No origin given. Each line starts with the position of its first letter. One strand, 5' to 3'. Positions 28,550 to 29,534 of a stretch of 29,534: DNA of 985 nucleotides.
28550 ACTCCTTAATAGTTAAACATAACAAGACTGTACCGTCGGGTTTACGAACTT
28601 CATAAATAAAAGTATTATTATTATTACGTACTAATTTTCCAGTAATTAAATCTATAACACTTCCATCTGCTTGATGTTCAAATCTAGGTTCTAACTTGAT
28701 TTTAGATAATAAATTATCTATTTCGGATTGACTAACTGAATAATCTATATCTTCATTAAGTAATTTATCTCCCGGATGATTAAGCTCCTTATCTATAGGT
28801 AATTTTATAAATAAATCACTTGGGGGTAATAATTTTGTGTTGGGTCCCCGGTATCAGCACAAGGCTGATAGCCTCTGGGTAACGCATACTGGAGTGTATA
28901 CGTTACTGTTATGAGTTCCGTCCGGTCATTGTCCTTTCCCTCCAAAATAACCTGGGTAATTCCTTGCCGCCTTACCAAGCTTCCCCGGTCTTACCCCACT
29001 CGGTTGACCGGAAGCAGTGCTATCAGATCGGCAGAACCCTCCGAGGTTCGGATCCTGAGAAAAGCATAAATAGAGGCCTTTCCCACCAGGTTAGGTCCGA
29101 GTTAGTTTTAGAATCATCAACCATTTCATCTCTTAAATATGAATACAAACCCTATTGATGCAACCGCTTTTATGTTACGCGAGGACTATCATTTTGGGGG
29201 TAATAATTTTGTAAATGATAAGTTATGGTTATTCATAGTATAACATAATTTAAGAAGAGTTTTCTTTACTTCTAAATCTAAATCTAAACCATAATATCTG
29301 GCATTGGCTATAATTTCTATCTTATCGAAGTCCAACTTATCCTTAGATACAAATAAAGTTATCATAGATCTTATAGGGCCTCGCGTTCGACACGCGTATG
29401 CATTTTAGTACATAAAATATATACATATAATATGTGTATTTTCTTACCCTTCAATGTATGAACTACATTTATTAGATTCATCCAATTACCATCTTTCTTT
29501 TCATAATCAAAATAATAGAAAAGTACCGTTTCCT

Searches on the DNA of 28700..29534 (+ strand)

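Call 77: search_rna_families(source=window, start=28700, end=29534, threshold=evalue, max_evalue=1)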
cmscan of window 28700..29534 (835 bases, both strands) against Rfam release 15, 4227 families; matches with E-value up to 1: 1.
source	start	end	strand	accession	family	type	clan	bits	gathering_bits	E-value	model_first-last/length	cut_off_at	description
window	29459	29533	-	RF04359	Plastid-GIID1-clpP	Intron;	-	19.4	140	0.61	1-179/179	no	Plastid group II-D1 clpP intron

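Call 78: search_dna_similar(query=window:28839-29195:+, collection=plasmids, mode=distant, max_rows=5)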
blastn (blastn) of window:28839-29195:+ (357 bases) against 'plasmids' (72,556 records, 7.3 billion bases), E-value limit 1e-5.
No match.
